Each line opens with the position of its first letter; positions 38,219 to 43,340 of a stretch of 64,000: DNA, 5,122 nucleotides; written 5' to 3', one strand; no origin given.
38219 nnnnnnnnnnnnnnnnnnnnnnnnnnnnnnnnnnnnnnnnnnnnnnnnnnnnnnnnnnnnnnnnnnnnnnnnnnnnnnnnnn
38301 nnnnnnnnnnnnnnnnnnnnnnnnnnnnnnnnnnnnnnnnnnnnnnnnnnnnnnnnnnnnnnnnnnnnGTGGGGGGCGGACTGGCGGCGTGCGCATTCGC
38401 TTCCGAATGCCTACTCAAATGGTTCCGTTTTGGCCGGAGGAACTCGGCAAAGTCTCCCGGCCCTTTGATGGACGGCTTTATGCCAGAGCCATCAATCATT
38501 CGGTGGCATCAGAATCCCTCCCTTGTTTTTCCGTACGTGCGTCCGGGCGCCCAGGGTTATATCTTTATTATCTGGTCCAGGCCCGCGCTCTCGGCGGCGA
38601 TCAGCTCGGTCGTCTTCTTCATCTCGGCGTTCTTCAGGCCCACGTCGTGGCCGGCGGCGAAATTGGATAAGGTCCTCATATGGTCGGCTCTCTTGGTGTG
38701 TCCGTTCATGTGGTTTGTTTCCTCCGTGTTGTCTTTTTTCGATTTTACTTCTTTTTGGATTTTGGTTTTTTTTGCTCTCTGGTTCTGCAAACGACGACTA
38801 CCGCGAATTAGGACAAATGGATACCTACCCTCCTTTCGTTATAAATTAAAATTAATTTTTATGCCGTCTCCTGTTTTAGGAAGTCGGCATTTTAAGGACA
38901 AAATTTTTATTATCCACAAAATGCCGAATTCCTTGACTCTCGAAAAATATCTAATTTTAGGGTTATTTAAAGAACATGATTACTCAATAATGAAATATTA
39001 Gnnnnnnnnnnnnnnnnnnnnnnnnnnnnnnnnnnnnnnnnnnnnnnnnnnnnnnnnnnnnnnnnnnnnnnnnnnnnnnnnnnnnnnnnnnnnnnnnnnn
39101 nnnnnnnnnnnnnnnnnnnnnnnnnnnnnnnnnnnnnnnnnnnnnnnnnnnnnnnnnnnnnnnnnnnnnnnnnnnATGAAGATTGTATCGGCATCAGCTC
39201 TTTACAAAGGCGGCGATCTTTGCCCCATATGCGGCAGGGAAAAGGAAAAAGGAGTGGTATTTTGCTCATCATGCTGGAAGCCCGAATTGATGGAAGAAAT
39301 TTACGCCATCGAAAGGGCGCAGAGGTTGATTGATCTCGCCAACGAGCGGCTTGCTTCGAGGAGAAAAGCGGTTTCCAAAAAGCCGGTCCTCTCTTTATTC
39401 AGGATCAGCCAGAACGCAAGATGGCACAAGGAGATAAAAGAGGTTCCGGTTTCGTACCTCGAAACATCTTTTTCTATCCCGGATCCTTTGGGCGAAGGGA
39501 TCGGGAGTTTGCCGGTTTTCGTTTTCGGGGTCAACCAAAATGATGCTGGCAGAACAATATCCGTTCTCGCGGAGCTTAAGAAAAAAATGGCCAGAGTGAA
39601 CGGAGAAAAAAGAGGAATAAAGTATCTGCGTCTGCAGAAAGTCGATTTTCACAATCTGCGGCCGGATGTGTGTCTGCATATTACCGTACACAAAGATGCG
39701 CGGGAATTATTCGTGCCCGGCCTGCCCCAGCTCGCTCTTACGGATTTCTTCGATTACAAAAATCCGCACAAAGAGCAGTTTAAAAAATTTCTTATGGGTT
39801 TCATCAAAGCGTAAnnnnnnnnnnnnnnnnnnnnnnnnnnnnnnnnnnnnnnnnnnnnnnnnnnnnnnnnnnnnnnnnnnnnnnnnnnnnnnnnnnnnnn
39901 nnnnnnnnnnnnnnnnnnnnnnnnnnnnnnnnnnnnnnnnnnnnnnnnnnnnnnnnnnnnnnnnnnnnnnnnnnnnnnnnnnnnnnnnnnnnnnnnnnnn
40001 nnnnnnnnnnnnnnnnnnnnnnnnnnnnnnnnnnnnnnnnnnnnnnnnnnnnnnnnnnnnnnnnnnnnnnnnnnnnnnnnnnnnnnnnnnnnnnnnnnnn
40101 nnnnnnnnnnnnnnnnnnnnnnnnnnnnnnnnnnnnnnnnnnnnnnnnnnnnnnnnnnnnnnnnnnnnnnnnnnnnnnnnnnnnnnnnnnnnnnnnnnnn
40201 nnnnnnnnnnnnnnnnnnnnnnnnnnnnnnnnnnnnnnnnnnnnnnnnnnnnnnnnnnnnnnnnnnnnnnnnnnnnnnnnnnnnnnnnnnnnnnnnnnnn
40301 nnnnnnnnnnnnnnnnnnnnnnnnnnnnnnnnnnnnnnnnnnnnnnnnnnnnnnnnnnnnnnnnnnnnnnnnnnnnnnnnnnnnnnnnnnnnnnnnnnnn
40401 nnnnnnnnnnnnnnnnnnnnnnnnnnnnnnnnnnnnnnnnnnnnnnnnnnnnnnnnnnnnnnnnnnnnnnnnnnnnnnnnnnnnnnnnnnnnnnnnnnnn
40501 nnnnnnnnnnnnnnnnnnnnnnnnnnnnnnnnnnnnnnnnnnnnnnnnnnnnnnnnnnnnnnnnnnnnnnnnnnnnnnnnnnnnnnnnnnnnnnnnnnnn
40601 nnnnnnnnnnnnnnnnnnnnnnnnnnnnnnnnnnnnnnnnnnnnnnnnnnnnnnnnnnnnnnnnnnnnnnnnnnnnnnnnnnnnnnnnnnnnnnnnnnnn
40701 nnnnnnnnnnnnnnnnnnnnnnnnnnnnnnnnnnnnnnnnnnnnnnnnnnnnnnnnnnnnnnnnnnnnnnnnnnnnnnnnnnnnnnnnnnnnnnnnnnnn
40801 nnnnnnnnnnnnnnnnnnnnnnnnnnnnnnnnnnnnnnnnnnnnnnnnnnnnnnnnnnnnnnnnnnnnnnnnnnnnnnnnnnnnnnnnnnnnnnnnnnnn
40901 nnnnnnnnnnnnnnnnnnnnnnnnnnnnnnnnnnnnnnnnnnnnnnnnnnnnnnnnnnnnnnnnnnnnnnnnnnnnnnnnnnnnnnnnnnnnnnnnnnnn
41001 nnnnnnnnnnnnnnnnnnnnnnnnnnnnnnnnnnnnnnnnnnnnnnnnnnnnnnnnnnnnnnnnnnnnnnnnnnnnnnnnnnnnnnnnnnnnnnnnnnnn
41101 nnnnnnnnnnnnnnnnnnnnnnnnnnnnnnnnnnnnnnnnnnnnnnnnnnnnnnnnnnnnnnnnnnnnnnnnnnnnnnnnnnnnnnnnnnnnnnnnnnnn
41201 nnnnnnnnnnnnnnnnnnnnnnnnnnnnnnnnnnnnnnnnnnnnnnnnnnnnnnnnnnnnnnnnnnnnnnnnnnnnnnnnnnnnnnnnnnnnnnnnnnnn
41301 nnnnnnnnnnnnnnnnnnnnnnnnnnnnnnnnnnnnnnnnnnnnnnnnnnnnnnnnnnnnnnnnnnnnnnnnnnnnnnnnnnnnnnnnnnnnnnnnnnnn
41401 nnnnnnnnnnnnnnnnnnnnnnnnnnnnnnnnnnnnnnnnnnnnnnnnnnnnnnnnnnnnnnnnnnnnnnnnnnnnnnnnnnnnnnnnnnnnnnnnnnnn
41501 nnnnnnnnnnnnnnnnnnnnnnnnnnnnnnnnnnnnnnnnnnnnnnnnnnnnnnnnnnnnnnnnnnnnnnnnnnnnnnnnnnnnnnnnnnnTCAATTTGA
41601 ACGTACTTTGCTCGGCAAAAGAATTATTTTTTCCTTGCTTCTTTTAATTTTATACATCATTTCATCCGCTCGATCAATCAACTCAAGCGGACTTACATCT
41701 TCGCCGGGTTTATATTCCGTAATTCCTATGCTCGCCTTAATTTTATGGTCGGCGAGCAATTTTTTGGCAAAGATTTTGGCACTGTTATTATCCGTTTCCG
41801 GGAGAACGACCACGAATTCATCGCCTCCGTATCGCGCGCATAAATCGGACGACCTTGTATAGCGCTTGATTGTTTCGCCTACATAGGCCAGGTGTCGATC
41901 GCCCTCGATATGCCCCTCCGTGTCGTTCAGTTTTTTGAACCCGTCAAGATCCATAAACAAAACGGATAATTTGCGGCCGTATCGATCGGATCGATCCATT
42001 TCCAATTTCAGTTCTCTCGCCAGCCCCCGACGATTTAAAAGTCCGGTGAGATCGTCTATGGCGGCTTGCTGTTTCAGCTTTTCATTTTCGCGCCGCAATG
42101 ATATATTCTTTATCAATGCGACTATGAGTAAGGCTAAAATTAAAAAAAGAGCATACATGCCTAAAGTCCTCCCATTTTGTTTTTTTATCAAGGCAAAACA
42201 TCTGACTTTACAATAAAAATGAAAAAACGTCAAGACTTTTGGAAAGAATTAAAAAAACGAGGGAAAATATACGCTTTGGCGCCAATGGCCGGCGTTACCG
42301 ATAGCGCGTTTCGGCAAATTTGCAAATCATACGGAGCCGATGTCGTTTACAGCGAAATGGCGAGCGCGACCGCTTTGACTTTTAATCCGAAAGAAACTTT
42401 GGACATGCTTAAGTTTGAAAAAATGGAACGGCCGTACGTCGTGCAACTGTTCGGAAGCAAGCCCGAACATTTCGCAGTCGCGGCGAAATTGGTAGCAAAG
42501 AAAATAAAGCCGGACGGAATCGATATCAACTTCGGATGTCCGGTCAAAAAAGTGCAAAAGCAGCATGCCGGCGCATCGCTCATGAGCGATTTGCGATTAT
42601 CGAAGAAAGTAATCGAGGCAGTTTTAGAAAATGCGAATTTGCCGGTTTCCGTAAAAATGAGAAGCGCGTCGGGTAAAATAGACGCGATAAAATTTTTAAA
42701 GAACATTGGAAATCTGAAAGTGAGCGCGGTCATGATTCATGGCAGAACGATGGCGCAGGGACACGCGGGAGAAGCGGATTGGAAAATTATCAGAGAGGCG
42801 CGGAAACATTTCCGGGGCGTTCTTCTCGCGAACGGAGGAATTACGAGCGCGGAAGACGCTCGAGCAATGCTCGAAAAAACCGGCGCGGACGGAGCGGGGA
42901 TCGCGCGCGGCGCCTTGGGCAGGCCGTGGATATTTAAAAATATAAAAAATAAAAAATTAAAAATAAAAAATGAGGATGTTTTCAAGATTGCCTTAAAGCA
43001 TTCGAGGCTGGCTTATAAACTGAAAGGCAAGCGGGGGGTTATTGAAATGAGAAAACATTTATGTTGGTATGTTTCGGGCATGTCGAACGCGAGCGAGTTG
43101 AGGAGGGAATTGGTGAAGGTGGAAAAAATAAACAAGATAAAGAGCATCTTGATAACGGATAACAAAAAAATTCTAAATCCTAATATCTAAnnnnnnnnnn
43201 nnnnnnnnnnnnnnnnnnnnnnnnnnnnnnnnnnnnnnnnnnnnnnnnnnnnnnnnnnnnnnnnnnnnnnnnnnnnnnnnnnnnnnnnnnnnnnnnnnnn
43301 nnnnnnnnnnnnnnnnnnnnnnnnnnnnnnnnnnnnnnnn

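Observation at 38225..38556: About 330 nt of GC-rich, densely structured RNA between two tiny ORFs, ending in an SD-sequestering helix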

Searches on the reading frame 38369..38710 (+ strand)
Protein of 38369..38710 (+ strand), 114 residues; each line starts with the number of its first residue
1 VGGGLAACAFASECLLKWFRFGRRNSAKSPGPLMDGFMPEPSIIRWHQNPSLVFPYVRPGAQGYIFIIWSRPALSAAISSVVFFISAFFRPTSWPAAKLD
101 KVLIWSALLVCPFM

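Call 37: find_related_loci(query=window:38369-38710:+, collection=metagenome_contigs, flank=5000)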
Query window:38369-38710:+ (114 aa) in metagenome_contigs; peptide patterns used: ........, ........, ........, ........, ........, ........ (x = any residue, [..] = any of these).
433 stretches matched a pattern, but none encodes a relative of the query by tblastn (E <= 1e-3).

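Call 38: find_related_loci(query=window:38369-38710:+, collection=viral_contigs, flank=5000)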
Query window:38369-38710:+ (114 aa) in viral_contigs; peptide patterns used: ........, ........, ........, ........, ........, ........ (x = any residue, [..] = any of these).
20 stretches matched a pattern, but none encodes a relative of the query by tblastn (E <= 1e-3).

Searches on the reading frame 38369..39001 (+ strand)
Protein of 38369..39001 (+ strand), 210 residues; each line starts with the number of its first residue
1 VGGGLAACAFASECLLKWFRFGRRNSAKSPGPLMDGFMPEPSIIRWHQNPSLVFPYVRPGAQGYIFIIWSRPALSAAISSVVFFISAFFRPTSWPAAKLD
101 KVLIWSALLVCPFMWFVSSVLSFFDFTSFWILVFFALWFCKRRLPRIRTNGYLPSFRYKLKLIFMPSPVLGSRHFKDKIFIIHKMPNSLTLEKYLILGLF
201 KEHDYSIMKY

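Call 11: search_protein_families(library=pfam, max_evalue=1, proteins=[window:38369-39001:+])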
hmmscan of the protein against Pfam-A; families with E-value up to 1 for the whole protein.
window:38369-39001:+ (210 aa): 1 family
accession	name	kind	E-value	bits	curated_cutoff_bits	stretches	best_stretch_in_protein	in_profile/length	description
PF11666.13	DUF2933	-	0.086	13.4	21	1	101-116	21-36/52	Protein of unknown function (DUF2933)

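Call 59: list_cluster_members(proteins=[window:38560-38709:-, window:38560-38790:-, window:38063-38224:-, window:38063-38311:-, window:38163-38396:-, window:38468-38998:+, window:38369-38998:+])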
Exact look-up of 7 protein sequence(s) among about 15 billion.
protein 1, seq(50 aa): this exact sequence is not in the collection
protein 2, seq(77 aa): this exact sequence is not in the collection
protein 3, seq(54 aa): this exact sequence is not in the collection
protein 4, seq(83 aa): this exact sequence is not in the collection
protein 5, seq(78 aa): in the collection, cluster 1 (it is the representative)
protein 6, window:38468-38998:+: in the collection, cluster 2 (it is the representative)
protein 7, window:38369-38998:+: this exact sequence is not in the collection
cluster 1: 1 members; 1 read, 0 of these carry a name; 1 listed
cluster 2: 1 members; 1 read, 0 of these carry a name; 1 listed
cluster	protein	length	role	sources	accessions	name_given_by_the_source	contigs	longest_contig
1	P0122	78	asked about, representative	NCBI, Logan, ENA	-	-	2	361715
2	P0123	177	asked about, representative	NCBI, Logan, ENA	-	-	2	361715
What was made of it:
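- On Protein-coding gene across 38225-38556: The called ORFs are singletons (call 59).
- The plus-strand ORF is a singleton (call 59).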

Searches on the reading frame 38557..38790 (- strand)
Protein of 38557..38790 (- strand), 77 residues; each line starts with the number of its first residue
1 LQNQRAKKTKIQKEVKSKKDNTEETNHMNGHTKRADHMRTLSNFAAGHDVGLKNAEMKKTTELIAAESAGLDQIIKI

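Call 11: search_protein_families(library=pfam, max_evalue=1, proteins=[window:38560-38790:-])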
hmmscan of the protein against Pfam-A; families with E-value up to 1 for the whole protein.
seq(77 aa): 0 families

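Call 12: search_protein_families(library=ncbifam, max_evalue=1, proteins=[window:38560-38790:-])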
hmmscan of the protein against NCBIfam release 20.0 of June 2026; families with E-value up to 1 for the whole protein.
seq(77 aa): 0 families

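Call 28: search_protein_representatives(protein=window:38557-38790:-)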
Query: 77 residues. Proteins with E-value up to 0.001 (for the whole library): 0; up to 1e-10: 0; up to 1e-30: 0. The best 0 are listed.

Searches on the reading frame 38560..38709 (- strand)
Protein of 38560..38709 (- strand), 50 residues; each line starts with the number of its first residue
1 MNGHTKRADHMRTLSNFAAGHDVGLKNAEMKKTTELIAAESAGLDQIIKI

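Call 13: find_homologous_proteins(query=window:38560-38709:-, max_evalue=0.1)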
Query seq(50 aa): no candidate shares three 5-residue words with the query. No homologue found.

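Call 61: search_solved_structures(query=window:38560-38709:-, max_evalue=10)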
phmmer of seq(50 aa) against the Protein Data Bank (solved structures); distinct sequences matched with E-value up to 10: 0.

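Call 71: predict_structure(protein=window:38560-38709:-)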
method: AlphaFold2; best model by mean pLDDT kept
length: 50 residues; sequences in the alignment: 1
mean_pLDDT: 89.0   pTM: 0.49
mean pLDDT of the five models: 89.0, 87.2, 84.0, 83.4, 80.3
residues with pLDDT >= 90: 30; 70-90: 19; 50-70: 1; < 50: 0
segments of 3 or more residues with pLDDT < 50: none
pLDDT, mean of each block of 10 residues (from residue 1): 84 94 94 93 80
secondary structure, 60 per line:
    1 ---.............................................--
elements in order: H4-48
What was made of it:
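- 38557..38709 (-): Small ORF of 50 aa (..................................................). GGAGG lies at 38725-38721, 11 nt upstream of the ATG. An in-frame TTG at 38790 would give 77 aa. Probably a real gene. AlphaFold2 predicts a single long helix, pLDDT 89 (call 71).
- Tried and rejected: AlphaFold2 of the 50-aa protein gave a single helix, which is uninformative, so no fold search was run (call 71).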

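Call 72: find_related_loci(query=window:38560-38709:-, collection=viral_contigs, flank=3000)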
Query seq(50 aa) (50 aa) in viral_contigs; peptide patterns used: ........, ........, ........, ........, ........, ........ (x = any residue, [..] = any of these).
21 stretches matched a pattern, but none encodes a relative of the query by tblastn (E <= 1e-3).

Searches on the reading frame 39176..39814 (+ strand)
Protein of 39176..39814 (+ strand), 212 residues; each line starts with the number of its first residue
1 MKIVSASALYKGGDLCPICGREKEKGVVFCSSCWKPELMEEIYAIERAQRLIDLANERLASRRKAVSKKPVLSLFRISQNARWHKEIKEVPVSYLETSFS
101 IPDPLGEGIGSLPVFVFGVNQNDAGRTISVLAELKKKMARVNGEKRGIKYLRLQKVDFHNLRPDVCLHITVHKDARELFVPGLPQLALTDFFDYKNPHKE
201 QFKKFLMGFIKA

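Call 11: search_protein_families(library=pfam, max_evalue=1, proteins=[window:39176-39814:+])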
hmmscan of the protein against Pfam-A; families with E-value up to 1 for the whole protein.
window:39176-39814:+ (212 aa): 7 families
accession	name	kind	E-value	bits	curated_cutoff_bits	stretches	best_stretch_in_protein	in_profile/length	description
PF18912.6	DZR_2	-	0.0069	16.6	27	1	16-35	10-29/56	Double zinc ribbon domain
PF13248.11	Zn_ribbon_3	-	0.012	15.5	27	1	16-33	5-22/26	zinc-ribbon domain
PF24463.1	DUF7577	-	0.044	13.8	28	1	16-33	5-22/27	Domain of unknown function (DUF7577)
PF24460.1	DUF7575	-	0.047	13.5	28.5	1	13-33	3-23/28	Domain of unknown function (DUF7575)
PF18595.6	Nuf2_DHR10-like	-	0.069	13.7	28.4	0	117-152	28-63/117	Nuf2, DHR10-like domain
PF20097.4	DUF6487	-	0.078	13.8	24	1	16-45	1-32/67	Domain of unknown function (DUF6487)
PF14446.12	Prok-RING_1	-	0.2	12.1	29.1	1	13-34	4-27/54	Prokaryotic RING finger family 1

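Call 12: search_protein_families(library=ncbifam, max_evalue=1, proteins=[window:39176-39814:+])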
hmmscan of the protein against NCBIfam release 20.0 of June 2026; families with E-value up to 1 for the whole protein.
window:39176-39814:+ (212 aa): 0 families

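Call 30: find_homologous_proteins(query=window:39176-39814:+, max_evalue=0.001)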
Query window:39176-39814:+ (212 aa): 1 proteins with E <= 0.001 among 244 candidates.
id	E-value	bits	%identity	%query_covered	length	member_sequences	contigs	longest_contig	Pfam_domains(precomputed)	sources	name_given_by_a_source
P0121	2.0e-138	476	100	100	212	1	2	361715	-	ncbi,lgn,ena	-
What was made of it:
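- p212 is an orphan (call 30).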

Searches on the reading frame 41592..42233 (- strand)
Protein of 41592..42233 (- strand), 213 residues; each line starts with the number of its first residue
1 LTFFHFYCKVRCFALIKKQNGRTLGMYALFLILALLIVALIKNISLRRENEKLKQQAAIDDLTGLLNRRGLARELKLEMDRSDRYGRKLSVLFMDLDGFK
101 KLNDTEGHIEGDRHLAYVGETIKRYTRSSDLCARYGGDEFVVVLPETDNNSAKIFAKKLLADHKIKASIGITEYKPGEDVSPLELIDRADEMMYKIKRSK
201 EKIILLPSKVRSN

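Call 53: search_protein_families(library=pfam, max_evalue=0.001, proteins=[window:41592-42233:-])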
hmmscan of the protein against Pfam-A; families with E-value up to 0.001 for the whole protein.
window:41592-42233:- (213 aa): 1 family
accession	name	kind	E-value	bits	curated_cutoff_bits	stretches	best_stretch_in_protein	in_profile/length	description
PF00990.26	GGDEF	-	1.4e-38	132.6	23.8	1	57-201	1-159/161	Diguanylate cyclase, GGDEF domain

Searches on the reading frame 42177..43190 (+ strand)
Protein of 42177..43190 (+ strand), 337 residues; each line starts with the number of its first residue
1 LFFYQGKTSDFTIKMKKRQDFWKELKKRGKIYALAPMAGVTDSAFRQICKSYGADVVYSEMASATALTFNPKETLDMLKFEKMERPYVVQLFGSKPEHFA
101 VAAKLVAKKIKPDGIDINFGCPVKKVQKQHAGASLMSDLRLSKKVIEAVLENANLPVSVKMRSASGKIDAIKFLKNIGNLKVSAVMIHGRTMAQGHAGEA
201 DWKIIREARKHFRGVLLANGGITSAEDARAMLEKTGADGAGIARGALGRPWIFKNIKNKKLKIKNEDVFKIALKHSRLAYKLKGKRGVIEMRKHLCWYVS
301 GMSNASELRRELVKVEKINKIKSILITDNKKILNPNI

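Call 53: search_protein_families(library=pfam, max_evalue=0.001, proteins=[window:42177-43190:+])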
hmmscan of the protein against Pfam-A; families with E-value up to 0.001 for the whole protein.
window:42177-43190:+ (337 aa): 1 family
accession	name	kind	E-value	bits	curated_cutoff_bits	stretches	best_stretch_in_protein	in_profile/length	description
PF01207.24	Dus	-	8.8e-75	252.1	20.4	1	34-320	2-297/311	Dihydrouridine synthase (Dus)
